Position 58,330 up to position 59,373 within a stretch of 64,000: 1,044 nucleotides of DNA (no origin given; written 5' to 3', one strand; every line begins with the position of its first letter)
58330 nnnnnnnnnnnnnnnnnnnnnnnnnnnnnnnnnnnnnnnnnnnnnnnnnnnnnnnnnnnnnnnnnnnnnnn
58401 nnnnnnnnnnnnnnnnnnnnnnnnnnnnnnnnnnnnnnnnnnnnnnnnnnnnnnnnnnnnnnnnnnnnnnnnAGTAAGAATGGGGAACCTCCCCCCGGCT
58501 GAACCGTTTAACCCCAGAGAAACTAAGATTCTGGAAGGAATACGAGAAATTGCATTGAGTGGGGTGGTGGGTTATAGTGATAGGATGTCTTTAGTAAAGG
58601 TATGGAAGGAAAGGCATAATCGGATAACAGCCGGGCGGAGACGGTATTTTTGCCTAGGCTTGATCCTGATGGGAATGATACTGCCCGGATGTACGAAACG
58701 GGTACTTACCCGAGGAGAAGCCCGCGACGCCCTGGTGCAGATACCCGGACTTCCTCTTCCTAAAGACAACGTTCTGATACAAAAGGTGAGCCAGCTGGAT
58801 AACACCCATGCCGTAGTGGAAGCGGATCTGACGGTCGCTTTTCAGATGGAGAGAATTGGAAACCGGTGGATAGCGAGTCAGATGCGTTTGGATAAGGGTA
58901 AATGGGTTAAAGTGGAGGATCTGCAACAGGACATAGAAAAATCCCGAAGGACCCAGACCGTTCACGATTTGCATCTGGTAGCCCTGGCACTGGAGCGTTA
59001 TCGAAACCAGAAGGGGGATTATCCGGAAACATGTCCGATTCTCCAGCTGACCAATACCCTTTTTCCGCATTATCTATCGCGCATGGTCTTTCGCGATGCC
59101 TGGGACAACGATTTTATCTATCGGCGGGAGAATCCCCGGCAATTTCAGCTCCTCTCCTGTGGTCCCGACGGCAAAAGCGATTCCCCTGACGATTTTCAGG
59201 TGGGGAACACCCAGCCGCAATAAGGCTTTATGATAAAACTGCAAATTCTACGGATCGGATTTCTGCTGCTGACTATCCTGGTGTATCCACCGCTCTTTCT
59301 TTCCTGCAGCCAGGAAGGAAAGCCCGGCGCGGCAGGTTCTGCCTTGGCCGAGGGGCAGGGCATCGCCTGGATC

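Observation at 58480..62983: Four-gene envelope cluster downstream of xerC: pseudopilin-like lipoprotein, thioredoxin-TPR lipoprotein, VWA protein, long coiled-coil membrane protein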

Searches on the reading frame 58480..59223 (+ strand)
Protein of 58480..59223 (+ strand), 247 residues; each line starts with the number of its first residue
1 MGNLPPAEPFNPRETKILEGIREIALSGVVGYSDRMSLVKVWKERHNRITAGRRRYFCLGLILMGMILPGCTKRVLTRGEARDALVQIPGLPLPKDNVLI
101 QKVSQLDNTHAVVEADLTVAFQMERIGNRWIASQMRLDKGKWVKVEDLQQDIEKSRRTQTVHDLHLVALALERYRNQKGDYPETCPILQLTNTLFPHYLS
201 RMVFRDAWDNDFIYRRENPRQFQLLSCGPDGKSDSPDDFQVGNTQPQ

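Call 3: search_protein_families(library=pfam, proteins=[window:58480-59223:+], max_evalue=0.1)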
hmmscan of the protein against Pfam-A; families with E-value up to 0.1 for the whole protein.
window:58480-59223:+ (247 aa): 3 families
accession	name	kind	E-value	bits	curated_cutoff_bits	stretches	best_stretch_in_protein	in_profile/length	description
PF08334.16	T2SSG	-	3.6e-08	33.9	21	1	150-237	4-100/108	Type II secretion system (T2SS), protein G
PF16732.10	ComP_DUS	-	0.0019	19.5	27.3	1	149-183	4-40/87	Type IV minor pilin ComP, DNA uptake sequence receptor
PF08517.17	AXH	-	0.064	14.2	33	0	133-178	5-49/116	Ataxin-1 and HBP1 module (AXH)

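Call 4: search_protein_families(library=ncbifam, proteins=[window:58480-59223:+], max_evalue=0.1)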
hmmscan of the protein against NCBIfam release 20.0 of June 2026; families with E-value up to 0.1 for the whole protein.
window:58480-59223:+ (247 aa): 1 family
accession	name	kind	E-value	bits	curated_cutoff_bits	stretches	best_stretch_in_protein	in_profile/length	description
TIGR01710.1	typeII_sec_gspG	equivalog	1.5e-08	34.8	88.85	1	149-242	27-131/134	type II secretion system major pseudopilin GspG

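Call 8: find_homologous_proteins(query=window:58480-59223:+)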
Query window:58480-59223:+ (247 aa): 1 proteins with E <= 0.001 among 1300 candidates.
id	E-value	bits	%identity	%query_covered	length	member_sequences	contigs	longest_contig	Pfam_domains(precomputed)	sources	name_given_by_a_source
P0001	1.4e-120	419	100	74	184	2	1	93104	PF08334.17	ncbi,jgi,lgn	-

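Call 10: find_encoding_contigs(protein=P0001, flank=10000, max_places=6)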
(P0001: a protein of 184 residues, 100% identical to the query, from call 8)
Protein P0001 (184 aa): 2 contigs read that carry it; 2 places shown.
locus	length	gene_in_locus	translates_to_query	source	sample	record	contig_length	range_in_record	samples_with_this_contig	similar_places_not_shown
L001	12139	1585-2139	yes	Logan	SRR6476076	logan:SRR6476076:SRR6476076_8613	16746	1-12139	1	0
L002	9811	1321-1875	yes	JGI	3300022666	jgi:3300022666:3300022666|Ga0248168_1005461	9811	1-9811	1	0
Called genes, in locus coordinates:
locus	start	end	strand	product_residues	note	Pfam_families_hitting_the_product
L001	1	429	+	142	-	?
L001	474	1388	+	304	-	PF02899:Phage_int_SAM_1, PF00589:Phage_integrase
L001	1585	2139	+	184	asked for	PF08334:T2SSG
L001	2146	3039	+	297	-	PF00085:Thioredoxin, PF03190:Thioredox_DsbH, PF13174:TPR_6 (faint), PF13899:Thioredoxin_7, PF07719:TPR_2 (faint), PF13098:Thioredoxin_2, PF13432:TPR_16 (weak), PF14559:TPR_19 (weak), +2 more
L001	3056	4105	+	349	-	PF13768:VWA_3 (weak), PF00092:VWA, PF13519:VWA_2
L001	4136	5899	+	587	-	-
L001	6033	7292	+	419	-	PF01208:URO-D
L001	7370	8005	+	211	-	PF02607:B12-binding_2, PF02310:B12-binding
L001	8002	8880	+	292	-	PF02574:S-methyl_trans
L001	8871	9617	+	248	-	PF07796:DUF1638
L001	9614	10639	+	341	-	PF01208:URO-D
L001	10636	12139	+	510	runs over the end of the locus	PF00111:Fer2 (weak), PF17651:Raco_middle, PF14574:RACo_C_ter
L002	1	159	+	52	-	?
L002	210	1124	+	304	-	PF02899:Phage_int_SAM_1, PF00589:Phage_integrase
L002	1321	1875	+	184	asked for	PF08334:T2SSG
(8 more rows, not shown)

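Call 27: search_protein_representatives(protein=window:58585-59223:+)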
Query: 212 residues. Proteins with E-value up to 0.001 (for the whole library): 473; up to 1e-10: 119; up to 1e-30: 2. The best 150 are listed.
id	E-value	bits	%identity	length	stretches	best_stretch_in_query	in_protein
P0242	5.1e-50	186.2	45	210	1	24-207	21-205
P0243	1.3e-46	175.1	40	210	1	14-206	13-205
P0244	2.9e-30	121.6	37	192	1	22-206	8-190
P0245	3.1e-29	118.2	35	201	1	28-208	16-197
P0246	1.9e-27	112.4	30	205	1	20-205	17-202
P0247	3.8e-27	111.4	35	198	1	37-209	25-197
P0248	6.1e-26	107.5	33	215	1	29-204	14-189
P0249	6.6e-26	107.4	31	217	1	24-205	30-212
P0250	8.1e-25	103.8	32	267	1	29-207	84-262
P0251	1.1e-24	103.4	33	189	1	36-208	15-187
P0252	1.1e-24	103.3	32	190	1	24-206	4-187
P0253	4.7e-24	101.3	29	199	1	19-205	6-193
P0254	3.1e-23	98.6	32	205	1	21-205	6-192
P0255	3.8e-23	98.3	35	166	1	44-206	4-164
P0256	4.5e-23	98.1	30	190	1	25-204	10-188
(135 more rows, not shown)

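Call 50: search_protein_families(library=padloc, proteins=[window:58585-59223:+], max_evalue=0.01)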
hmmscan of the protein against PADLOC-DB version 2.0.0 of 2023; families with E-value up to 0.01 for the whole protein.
window:58585-59223:+ (212 aa): 0 families

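Call 54: predict_structure(alignment_id=A5)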
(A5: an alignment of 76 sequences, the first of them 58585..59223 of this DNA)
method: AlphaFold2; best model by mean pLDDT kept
length: 212 residues; sequences in the alignment: 76
mean_pLDDT: 91.7   pTM: 0.74
mean pLDDT of the five models: 91.7, 91.1, 90.8, 90.7, 90.1
residues with pLDDT >= 90: 167; 70-90: 25; 50-70: 18; < 50: 2
segments of 3 or more residues with pLDDT < 50: none
pLDDT, mean of each block of 10 residues (from residue 1): 61 70 91 83 97 92 97 96 97 98 91 96 98 98 93 97 98 98 95 97 92 52
secondary structure, 60 per line:
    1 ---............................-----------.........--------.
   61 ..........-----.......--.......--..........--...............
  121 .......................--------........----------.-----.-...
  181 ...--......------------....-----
elements in order: H4-31 H43-51 E63-70 E76-82 E85-91 E94-103 E106-109 H110-143 H152-159 E178-183 E186-191 E204-207

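Call 56: fold_search(model_id=the predicted structure, library=pdb)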
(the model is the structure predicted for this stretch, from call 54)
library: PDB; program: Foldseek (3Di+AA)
matches with E <= 10: 93; with E <= 0.001: 0
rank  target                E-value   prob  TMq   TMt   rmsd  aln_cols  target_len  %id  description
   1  4tsm_A                1.3e-01  0.99  0.29  0.13   2.6        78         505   14  MBP-fusion protein of PilA1 from C. difficile R20291 residues 26-166 (released 2015-01-14)
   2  4tsm_B                1.6e-01  0.98  0.30  0.13   2.6        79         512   14  MBP-fusion protein of PilA1 from C. difficile R20291 residues 26-166 (released 2015-01-14)
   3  6t8s_BBB              2.0e-01  0.97  0.29  0.44   2.7        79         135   11  Structure of the major Type IV pilin PilA1 from Clostridium difficile (released 2020-03-25)
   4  4d40_A                3.6e-01  0.69  0.24  0.51   5.4        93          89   18  High-Resolution Structure of a Type IV Pilin from Shewanella oneidensis (released 2015-04-29)
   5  6t8s_CCC              4.6e-01  0.90  0.29  0.45   2.7        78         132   14  Structure of the major Type IV pilin PilA1 from Clostridium difficile (released 2020-03-25)
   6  6t8s_AAA              4.6e-01  0.90  0.29  0.45   2.7        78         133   14  Structure of the major Type IV pilin PilA1 from Clostridium difficile (released 2020-03-25)
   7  4noa                  9.6e-01  0.77  0.31  0.57   3.3        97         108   12  Truncated minor pilin PilE from Pseudomonas aeruginosa (released 2014-11-19)
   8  8twj                  9.6e-01  0.08  0.10  0.08  17.0       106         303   11  AvrB_R266A bound with UDP (released 2024-02-28)
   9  7kmt_J                1.9e+00  0.01  0.09  0.10  14.2       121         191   12  Structure of the yeast TRAPPIII-Ypt1(Rab1) complex (released 2021-06-02)
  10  6dt7_B                2.1e+00  0.03  0.13  0.08  14.7       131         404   11  Bacteriophage N4 RNA polymerase II and DNA complex (released 2018-07-11)
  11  9iuf_A                2.3e+00  0.23  0.28  0.28   5.4       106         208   11  Cryo-EM structure of the type IVb pilus from enterotoxigenic Escherichia coli (released 2025-05-28)
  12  6i83                  2.3e+00  0.07  0.12  0.09   9.8        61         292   20  Crystal structure of phosphorylated RET V804M tyrosine kinase domain complexed with PDD00018366 (released 2020-03-11)
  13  9e5c_5n               2.3e+00  0.03  0.16  0.06  23.1       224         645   12  Cryo-EM structure of 96 nm repeat of microtubule doublet from T. brucei flagellum (released 2025-03-12)
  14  6xxd_A                2.4e+00  0.44  0.28  0.45   2.9        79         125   11  CryoEM structure of the type IV pilin PilA4 from Thermus thermophilus (released 2020-03-11)
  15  7qep_D4               2.4e+00  0.38  0.17  0.27   3.9        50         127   22  Cryo-EM structure of the ribosome from Encephalitozoon cuniculi (released 2022-02-09)
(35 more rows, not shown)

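Call 58: find_encoding_contigs(protein=P0402, flank=8000, max_places=3)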
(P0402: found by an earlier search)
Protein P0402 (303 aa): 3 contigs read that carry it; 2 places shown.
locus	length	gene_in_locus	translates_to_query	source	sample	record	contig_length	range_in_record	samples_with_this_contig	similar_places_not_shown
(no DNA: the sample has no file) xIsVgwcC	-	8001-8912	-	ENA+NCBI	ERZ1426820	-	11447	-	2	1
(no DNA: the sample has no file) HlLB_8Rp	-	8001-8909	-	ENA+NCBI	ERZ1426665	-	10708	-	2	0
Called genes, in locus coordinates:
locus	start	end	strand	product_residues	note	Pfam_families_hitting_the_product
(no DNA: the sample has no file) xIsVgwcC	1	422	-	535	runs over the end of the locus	-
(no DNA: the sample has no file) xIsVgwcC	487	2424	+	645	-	PF13432:TPR_16, PF00515:TPR_1, PF07719:TPR_2, PF13181:TPR_8, PF13414:TPR_11, PF14559:TPR_19, PF00515:TPR_1, PF07719:TPR_2, +29 more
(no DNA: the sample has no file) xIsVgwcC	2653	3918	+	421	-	PF01408:GFO_IDH_MocA, PF19051:GFO_IDH_MocA_C2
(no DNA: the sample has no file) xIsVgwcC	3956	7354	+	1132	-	PF13646:HEAT_2, PF06439:3keto-disac_hyd, PF20407:DUF1583_N (faint), PF06439:3keto-disac_hyd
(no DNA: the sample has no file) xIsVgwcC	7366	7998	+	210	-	PF08334:T2SSG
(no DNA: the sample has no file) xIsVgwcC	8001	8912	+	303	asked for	PF03190:Thioredox_DsbH, PF00085:Thioredoxin, PF07719:TPR_2 (faint), PF13098:Thioredoxin_2, PF13181:TPR_8 (faint), PF13899:Thioredoxin_7, PF14559:TPR_19 (faint), PF13525:YfiO (faint), +2 more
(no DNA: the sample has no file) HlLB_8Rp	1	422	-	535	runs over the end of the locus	-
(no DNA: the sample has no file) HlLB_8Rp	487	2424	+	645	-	PF13432:TPR_16, PF00515:TPR_1, PF07719:TPR_2, PF13181:TPR_8, PF13414:TPR_11, PF14559:TPR_19, PF00515:TPR_1, PF07719:TPR_2, +29 more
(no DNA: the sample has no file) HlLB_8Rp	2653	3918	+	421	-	PF01408:GFO_IDH_MocA, PF19051:GFO_IDH_MocA_C2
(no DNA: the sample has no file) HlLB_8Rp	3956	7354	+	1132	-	PF13646:HEAT_2, PF06439:3keto-disac_hyd, PF20407:DUF1583_N (faint), PF06439:3keto-disac_hyd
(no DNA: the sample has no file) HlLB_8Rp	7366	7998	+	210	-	PF08334:T2SSG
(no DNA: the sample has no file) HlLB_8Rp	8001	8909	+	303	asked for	PF03190:Thioredox_DsbH, PF00085:Thioredoxin, PF07719:TPR_2 (faint), PF13098:Thioredoxin_2, PF13181:TPR_8 (faint), PF13899:Thioredoxin_7, PF14559:TPR_19 (faint), PF13525:YfiO (faint), +2 more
